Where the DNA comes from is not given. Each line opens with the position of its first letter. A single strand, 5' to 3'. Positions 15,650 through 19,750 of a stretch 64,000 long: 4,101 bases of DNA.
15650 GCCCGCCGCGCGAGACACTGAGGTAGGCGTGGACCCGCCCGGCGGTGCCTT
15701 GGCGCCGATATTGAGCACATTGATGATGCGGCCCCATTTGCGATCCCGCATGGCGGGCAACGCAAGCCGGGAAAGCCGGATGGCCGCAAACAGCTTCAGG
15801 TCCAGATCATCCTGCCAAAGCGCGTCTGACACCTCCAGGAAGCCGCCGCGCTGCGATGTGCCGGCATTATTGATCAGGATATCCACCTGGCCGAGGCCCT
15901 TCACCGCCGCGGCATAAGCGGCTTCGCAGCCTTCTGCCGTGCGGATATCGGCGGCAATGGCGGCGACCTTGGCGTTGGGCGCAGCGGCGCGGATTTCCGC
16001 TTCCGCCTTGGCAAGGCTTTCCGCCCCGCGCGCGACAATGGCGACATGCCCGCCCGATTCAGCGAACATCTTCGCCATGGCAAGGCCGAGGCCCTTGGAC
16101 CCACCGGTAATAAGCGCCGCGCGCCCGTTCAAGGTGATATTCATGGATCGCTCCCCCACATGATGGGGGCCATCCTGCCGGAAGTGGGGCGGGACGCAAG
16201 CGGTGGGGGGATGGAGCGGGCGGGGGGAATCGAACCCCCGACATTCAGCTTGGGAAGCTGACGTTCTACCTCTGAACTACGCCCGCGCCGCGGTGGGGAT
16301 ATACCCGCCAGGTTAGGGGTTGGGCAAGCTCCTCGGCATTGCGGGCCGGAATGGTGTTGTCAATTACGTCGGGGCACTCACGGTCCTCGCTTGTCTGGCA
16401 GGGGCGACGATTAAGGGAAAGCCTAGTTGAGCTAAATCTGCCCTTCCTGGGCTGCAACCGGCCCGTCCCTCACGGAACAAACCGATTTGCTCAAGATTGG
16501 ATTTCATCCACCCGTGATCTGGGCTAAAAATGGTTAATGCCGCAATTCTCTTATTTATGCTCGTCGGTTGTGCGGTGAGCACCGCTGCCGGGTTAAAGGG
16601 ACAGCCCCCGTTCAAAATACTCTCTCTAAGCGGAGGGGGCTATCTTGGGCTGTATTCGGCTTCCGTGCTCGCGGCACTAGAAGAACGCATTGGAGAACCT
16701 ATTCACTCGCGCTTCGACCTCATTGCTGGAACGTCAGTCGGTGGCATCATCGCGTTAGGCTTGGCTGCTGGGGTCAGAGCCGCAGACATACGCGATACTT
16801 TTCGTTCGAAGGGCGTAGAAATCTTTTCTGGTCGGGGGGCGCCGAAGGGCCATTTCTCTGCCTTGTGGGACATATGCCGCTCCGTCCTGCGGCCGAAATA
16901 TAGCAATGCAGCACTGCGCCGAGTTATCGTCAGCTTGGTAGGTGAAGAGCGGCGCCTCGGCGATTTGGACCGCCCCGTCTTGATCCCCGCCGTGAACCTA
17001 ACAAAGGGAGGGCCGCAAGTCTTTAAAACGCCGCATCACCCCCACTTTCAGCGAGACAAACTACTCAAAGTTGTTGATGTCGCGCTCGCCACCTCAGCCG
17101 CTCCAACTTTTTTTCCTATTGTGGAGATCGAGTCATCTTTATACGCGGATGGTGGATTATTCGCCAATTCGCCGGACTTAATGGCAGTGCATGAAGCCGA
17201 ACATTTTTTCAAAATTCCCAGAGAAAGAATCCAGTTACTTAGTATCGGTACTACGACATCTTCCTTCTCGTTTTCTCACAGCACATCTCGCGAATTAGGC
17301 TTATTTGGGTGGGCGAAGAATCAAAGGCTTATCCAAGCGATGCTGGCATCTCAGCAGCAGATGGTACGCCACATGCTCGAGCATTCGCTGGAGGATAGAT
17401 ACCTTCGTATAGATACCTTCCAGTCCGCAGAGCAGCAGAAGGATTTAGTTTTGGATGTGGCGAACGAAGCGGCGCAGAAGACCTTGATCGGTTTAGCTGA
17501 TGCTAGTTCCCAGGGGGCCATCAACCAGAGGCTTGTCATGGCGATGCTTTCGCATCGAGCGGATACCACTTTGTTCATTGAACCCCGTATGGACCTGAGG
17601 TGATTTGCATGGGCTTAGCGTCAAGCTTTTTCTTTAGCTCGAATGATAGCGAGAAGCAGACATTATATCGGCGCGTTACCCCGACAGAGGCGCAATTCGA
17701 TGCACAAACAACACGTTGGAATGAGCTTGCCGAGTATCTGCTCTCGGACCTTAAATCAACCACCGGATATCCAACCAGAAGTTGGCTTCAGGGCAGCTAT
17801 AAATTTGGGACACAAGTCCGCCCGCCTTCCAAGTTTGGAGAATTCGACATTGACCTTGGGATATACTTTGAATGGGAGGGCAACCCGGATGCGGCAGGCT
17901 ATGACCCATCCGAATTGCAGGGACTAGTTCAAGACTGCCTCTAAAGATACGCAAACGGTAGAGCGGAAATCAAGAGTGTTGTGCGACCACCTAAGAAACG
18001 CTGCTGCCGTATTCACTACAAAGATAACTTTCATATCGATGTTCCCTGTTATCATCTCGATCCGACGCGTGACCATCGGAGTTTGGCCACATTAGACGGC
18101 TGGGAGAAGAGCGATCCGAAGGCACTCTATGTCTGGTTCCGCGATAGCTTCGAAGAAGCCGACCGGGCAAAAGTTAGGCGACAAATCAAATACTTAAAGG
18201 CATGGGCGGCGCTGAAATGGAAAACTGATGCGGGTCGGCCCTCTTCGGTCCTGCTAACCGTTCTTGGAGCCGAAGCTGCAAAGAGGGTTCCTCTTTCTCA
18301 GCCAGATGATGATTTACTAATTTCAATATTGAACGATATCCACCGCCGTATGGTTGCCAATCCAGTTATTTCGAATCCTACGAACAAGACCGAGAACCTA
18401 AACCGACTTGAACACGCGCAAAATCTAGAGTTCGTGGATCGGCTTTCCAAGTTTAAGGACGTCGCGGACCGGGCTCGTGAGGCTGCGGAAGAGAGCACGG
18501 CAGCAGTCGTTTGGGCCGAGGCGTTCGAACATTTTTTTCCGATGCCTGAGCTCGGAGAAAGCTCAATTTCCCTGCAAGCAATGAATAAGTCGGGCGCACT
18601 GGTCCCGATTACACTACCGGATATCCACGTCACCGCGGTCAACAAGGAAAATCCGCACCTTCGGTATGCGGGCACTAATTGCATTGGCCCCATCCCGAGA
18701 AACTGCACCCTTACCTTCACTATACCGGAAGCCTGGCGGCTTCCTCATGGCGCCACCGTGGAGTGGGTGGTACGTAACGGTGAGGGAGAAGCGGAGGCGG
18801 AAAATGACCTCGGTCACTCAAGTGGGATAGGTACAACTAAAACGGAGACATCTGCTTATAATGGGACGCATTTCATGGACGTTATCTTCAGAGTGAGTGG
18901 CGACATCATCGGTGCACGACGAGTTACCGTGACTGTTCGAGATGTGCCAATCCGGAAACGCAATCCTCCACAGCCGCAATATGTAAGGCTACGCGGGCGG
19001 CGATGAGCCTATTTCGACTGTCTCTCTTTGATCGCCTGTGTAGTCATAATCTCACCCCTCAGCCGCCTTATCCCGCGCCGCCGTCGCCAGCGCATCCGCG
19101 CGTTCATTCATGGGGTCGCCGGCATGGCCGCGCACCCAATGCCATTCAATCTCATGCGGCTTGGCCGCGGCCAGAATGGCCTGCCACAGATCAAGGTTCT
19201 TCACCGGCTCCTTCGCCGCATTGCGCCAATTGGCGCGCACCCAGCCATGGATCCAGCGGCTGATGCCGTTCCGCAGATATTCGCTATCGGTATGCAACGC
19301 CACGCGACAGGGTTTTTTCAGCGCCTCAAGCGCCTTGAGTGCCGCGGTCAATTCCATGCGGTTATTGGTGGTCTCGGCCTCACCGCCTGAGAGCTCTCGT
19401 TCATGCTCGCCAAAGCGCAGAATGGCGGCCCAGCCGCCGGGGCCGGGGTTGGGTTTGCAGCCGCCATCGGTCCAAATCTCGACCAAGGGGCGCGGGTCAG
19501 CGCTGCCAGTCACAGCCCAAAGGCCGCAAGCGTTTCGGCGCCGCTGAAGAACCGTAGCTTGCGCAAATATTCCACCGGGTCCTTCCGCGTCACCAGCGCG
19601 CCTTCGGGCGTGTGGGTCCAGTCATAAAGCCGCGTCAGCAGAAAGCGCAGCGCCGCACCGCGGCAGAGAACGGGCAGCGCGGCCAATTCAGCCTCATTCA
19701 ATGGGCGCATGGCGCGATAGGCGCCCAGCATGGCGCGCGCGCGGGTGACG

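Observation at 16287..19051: Low-GC two-gene islet between tRNA-Gly(CCC) and rnhA: patatin phospholipase plus CD-NTase/SMODS cyclase (minimal type I CBASS-like module)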

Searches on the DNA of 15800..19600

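Call 47: search_rna_families(source=window, start=15800, end=19600, threshold=evalue, max_evalue=1)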
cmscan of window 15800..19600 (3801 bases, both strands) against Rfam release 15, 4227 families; matches with E-value up to 1: 2.
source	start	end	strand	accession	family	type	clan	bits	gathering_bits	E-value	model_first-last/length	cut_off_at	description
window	16215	16286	-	RF00005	tRNA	Gene; tRNA;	CL00001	73.7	29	1.8e-15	1-71/71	no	tRNA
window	16214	16286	+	RF04354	Plastid-ycf2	Cis-reg;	-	25.4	65.7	0.039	1-75/75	no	Plastid-ycf2 5UTR RNA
